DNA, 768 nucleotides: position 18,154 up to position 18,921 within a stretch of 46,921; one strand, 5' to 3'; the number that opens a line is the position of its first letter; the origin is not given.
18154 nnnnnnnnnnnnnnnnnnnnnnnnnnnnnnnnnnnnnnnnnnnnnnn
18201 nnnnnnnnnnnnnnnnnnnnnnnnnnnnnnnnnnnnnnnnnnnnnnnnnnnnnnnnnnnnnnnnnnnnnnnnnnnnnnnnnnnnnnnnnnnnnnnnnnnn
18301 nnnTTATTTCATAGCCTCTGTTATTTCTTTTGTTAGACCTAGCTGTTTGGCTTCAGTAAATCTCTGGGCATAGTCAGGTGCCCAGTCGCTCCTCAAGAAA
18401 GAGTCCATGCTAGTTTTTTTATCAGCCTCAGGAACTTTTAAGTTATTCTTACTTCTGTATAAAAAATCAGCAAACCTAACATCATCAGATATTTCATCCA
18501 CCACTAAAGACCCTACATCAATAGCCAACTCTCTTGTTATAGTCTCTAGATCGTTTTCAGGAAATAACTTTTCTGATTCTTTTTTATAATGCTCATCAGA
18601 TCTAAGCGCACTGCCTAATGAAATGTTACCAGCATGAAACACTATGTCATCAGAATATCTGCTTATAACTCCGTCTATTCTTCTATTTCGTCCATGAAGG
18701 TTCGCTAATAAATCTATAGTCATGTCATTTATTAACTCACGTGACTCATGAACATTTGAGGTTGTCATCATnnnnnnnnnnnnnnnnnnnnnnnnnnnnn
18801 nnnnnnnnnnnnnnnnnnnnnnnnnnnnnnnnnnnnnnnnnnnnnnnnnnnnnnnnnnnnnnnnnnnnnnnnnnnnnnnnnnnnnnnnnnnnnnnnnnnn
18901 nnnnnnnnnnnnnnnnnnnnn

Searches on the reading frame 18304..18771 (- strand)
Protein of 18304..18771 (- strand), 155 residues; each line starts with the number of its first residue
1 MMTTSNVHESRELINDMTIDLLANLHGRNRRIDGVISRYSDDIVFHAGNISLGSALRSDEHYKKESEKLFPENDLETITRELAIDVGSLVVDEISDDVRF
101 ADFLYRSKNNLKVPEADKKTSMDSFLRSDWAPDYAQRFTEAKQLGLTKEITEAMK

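Call 3: search_protein_families(library=pfam, proteins=[window:18304-18771:-], max_evalue=1)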
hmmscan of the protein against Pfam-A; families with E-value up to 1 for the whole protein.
window:18304-18771:- (155 aa): 0 families

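Call 4: search_protein_families(library=ncbifam, proteins=[window:18304-18771:-], max_evalue=1)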
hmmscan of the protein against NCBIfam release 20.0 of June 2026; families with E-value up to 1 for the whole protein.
window:18304-18771:- (155 aa): 1 family
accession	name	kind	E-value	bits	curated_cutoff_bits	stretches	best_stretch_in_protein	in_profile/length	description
NF040954.1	Arch_KDGaldase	equivalog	0.02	14.2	390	1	42-102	35-88/288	bifunctional 2-dehydro-3-deoxy-phosphogluconate/2-dehydro-3-deoxy-6-phosphogalactonate aldolase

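Call 6: find_homologous_proteins(query=window:18304-18771:-)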
Query window:18304-18771:- (155 aa): 1 proteins with E <= 0.001 among 34 candidates.
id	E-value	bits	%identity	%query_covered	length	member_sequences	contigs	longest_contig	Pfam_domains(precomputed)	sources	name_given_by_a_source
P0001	7.6e-95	332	100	100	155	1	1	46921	-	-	-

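Call 21: find_homologous_proteins(query=A2, max_evalue=0.01)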
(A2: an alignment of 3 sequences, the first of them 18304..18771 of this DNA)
Query A2 (3 sequences) (155 aa, profile of the alignment): 5 proteins with E <= 0.01 among 1270 candidates.
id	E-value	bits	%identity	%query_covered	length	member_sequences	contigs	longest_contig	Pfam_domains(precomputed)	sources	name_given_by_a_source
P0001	6.9e-64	233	100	100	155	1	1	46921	-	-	-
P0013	1.0e-62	229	25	90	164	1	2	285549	-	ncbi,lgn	-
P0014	2.8e-59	218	25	91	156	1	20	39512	-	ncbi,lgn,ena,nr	ncbi:hypothetical protein KC946_02660 [Candidatus Saccharibacteria bacterium]|nr:hypothetical protei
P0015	5.6e-22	97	27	84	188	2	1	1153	-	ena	-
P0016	7.6e-21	93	28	95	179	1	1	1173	-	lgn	-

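Call 29: predict_structure(alignment_id=A3)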
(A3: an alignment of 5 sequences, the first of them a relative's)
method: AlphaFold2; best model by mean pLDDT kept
length: 155 residues; sequences in the alignment: 5
mean_pLDDT: 55.0   pTM: 0.54
mean pLDDT of the five models: 55.0, 54.3, 50.4, 43.1, 39.5
residues with pLDDT >= 90: 0; 70-90: 19; 50-70: 80; < 50: 56
segments of 3 or more residues with pLDDT < 50: 1-8, 51-73, 97-106, 141-155
pLDDT, mean of each block of 10 residues (from residue 1): 43 67 72 69 62 40 37 54 63 53 50 60 68 59 40 29
secondary structure, 60 per line:
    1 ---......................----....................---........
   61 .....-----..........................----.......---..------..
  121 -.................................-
elements in order: H4-25 H30-49 H53-65 H71-96 H101-107 H122-154

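Call 34: fold_search(model_id=the predicted structure, library=pdb)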
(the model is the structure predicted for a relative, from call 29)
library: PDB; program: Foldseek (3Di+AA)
matches with E <= 10: 67; with E <= 0.001: 0
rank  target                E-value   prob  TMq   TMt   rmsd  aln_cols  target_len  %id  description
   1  5vjs                  2.2e+00  0.06  0.19  0.17  13.8       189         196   12  De Novo Photosynthetic Reaction Center Protein Equipped with Heme B, a synthetic Zn porphyrin, and Zn(II) cations (released 2018-04-25)
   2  5vju                  2.4e+00  0.08  0.26  0.22  13.8       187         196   12  De Novo Photosynthetic Reaction Center Protein Variant Equipped with His-Tyr H-bond, Heme B, and Cd(II) ions (released 2018-04-25)
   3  5m4y_C                2.4e+00  0.07  0.22  0.19  13.9       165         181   10  Crystal structure of the Sec3/Sso2 complex at 2.20 angstrom resolution (released 2017-02-08)
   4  7tlf_P                2.4e+00  0.06  0.19  0.18  17.5       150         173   14  Structure of the photoacclimated Light Harvesting Complex PE545 from Proteomonas sulcata (released 2022-02-09)
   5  5lfq_A                3.1e+00  0.06  0.18  0.22  12.7       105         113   13  Crystal Structure of the Bacterial Proteasome Activator Bpa of Mycobacterium tuberculosis (space group P3) (released 2016-11-23)
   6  5f3q_A                3.2e+00  0.08  0.30  0.26  12.7       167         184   11  Crystal structure of a noncanonical Dicer protein from Entamoeba histolytica (released 2016-12-14)
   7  9u53                  3.2e+00  0.08  0.25  0.13  16.0       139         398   19  Crystal structure of the CYP154C2 Q230A from Streptomyces avermitilis (released 2025-09-24)
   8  1fio                  3.2e+00  0.03  0.18  0.15  18.3       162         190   17  CRYSTAL STRUCTURE OF YEAST T-SNARE PROTEIN SSO1 (released 2000-10-11)
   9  5f3p_B                3.4e+00  0.10  0.31  0.27  10.6       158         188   12  Crystal structure of a noncanonical Dicer protein from Entamoeba histolytica (released 2017-02-08)
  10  5b0l_C                3.6e+00  0.08  0.24  0.17   8.6       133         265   14  Structure of MoeN5-Sso7d fusion protein in complex with beta-nonyl glucoside (released 2016-03-23)
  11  8a7r_A                3.6e+00  0.08  0.29  0.17  13.3       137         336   16  PcIDS1_I420A in complex with Mg2+ and GPP (released 2023-05-31)
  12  7sut_D                3.6e+00  0.04  0.19  0.19  17.8       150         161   15  Light harvesting phycobiliprotein HaPE645 from the cryptophyte Hemiselmis andersenii CCMP644 (released 2023-10-25)
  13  8wkz_A                3.8e+00  0.06  0.22  0.11  12.1       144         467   12  Crystal structure of the Melanocortin-4 Receptor (MC4R) in complex with S31 (released 2024-08-07)
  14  4fz4                  3.8e+00  0.05  0.22  0.23  15.7       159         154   12  Crystal structure of HP0197-18kd (released 2012-12-05)
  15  5lfj_A                4.0e+00  0.07  0.20  0.27  12.6       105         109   15  Crystal Structure of the Bacterial Proteasome Activator Bpa of Mycobacterium tuberculosis (released 2016-11-23)
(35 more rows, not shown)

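Call 35: search_protein_representatives(alignment_id=A3)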
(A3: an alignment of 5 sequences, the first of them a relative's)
Query: 5 sequences, 162 profile positions. Proteins with E-value up to 0.001 (for the whole library): 34; up to 1e-10: 15; up to 1e-30: 4. The best 34 are listed.
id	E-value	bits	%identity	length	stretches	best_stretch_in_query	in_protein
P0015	4.7e-60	218.5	-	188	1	1-162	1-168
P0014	3.4e-58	212.5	-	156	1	1-161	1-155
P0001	4.9e-58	212.0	-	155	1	1-160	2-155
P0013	7.9e-53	195.0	-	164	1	1-161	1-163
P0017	1.3e-20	90.3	-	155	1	11-152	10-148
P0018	8.0e-17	78.0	-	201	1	8-151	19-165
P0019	1.1e-15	74.3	-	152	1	1-159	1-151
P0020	6.8e-14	68.4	-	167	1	3-155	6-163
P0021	8.9e-14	68.1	-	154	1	1-155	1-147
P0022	3.2e-13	66.2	-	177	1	12-157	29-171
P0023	8.2e-12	61.7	-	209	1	16-150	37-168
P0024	3.5e-11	59.6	-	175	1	11-153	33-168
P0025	5.1e-11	59.1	-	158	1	14-149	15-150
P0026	9.0e-11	58.3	-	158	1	7-157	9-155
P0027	9.1e-11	58.3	-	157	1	3-147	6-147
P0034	9.6e-09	51.7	-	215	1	1-153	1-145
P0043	1.5e-06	44.6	-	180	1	10-159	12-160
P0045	2.3e-05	40.7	-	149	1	8-146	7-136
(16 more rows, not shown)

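Call 42: find_encoding_contigs(protein=P0017, flank=3500, max_places=2)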
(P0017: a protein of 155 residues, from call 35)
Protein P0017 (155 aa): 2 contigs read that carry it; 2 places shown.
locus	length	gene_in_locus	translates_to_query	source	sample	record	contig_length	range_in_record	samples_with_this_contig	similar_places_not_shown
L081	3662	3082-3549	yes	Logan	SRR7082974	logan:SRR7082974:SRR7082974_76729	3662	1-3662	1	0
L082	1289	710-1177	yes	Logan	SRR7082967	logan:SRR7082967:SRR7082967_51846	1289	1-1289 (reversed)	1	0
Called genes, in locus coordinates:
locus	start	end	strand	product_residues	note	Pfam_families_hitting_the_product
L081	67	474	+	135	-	PF00213:OSCP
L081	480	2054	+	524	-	PF00006:ATP-synt_ab, PF00306:ATP-synt_ab_C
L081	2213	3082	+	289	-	PF00231:ATP-synt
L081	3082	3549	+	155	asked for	-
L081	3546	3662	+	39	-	?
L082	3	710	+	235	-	?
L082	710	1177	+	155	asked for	-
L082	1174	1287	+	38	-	?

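Call 43: find_encoding_contigs(protein=P0045, flank=4000, max_places=1)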
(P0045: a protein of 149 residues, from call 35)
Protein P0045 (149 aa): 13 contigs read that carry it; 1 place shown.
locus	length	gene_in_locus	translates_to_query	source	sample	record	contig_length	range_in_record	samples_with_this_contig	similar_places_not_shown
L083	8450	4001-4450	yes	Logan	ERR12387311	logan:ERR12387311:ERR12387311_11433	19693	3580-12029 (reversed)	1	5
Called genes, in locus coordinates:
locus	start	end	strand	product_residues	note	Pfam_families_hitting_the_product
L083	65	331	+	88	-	PF00137:ATP-synt_C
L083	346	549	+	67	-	-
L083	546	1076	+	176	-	PF00430:ATP-synt_B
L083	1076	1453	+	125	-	PF00213:OSCP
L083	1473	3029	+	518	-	PF02874:ATP-synt_ab_N, PF00006:ATP-synt_ab, PF00306:ATP-synt_ab_C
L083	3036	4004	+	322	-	PF00231:ATP-synt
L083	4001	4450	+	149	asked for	-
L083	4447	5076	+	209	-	-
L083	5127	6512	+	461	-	PF02874:ATP-synt_ab_N, PF00006:ATP-synt_ab, PF22919:ATP-synt_VA_C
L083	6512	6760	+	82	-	-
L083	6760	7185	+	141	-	PF02823:ATP-synt_DE_N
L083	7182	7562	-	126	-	-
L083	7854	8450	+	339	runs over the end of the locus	PF18484:CDCA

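Call 44: find_encoding_contigs(protein=P0034, flank=4000, max_places=1)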
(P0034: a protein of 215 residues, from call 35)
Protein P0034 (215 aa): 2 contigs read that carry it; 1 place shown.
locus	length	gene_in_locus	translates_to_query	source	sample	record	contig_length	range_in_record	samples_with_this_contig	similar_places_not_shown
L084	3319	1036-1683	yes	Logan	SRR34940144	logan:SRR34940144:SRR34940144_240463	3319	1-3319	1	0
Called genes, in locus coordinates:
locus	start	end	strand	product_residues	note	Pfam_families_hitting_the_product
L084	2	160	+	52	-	?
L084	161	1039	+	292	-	PF00231:ATP-synt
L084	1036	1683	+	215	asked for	-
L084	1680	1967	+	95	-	-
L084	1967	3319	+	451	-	?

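Call 45: find_encoding_contigs(protein=P0023, flank=4000, max_places=1)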
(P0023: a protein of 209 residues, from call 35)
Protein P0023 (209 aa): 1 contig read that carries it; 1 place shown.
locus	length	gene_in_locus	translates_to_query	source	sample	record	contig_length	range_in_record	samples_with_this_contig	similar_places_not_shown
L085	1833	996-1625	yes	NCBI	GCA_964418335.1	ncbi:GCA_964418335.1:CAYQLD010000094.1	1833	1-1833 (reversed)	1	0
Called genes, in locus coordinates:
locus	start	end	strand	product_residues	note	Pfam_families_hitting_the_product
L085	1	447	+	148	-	?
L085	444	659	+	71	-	-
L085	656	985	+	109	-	-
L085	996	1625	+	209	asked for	-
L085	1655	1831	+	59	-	?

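Call 46: find_encoding_contigs(protein=P0043, flank=4000, max_places=1)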
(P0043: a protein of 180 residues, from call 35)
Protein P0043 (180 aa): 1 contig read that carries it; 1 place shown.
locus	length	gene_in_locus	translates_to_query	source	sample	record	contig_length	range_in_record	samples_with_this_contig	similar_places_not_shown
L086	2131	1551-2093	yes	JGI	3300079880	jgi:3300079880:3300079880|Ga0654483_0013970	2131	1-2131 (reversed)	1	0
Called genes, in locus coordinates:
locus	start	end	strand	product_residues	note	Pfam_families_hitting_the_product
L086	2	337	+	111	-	?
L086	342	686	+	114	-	-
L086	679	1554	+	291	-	PF00231:ATP-synt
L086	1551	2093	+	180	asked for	-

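Call 55: search_solved_structures(query=A4, max_evalue=10)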
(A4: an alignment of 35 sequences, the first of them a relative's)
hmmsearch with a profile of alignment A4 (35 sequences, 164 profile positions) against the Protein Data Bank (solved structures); distinct sequences matched with E-value up to 10: 8.
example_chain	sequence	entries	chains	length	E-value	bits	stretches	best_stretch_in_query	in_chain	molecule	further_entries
8qah_A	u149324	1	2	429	0.11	16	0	24-98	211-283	sc-CC-8-58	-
7xwn_A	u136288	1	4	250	0.41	14.2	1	36-99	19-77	Short-chain dehydrogenase/reductase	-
7xwk_A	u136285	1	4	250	0.41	14.1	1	36-99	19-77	Short-chain dehydrogenase/reductase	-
7xwm_A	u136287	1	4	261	0.45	14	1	36-99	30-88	Short-chain dehydrogenase/reductase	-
7xwj_A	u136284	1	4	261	0.46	14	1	36-99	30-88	Short-chain dehydrogenase/reductase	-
7xwl_A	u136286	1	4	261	0.46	14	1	36-99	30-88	Short-chain dehydrogenase/reductase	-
7xwh_A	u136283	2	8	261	0.48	13.9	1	36-99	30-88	Short-chain dehydrogenase/reductase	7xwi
9lm8_A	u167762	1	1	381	0.98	12.9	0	79-113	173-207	bvFP-Pfr21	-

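Call 56: search_protein_families(library=padloc, proteins=[window:18304-18771:-], max_evalue=1)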
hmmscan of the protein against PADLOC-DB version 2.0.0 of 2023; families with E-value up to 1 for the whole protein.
window:18304-18771:- (155 aa): 0 families

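Call 57: search_protein_families(library=phrogs, proteins=[window:18304-18771:-], max_evalue=1)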
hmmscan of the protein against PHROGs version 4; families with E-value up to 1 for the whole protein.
window:18304-18771:- (155 aa): 2 families
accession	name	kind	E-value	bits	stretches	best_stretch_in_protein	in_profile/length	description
phrog_38703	-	unknown function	0.24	12.3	1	32-102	37-103/170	-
phrog_23355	-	unknown function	0.4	12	1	100-117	13-30/55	-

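Call 59: predict_structure(alignment_id=A4)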
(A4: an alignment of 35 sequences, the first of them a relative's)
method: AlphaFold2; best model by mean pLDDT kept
length: 155 residues; sequences in the alignment: 35
mean_pLDDT: 84.9   pTM: 0.81
mean pLDDT of the five models: 84.9, 83.6, 83.3, 81.3, 81.0
residues with pLDDT >= 90: 85; 70-90: 41; 50-70: 27; < 50: 2
segments of 3 or more residues with pLDDT < 50: none
pLDDT, mean of each block of 10 residues (from residue 1): 78 94 95 94 92 77 53 83 94 83 74 91 95 96 82 68
secondary structure, 60 per line:
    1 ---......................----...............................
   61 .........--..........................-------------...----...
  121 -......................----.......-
elements in order: H4-25 H30-69 H72-97 E111-113 E118-120 H122-143 H148-154
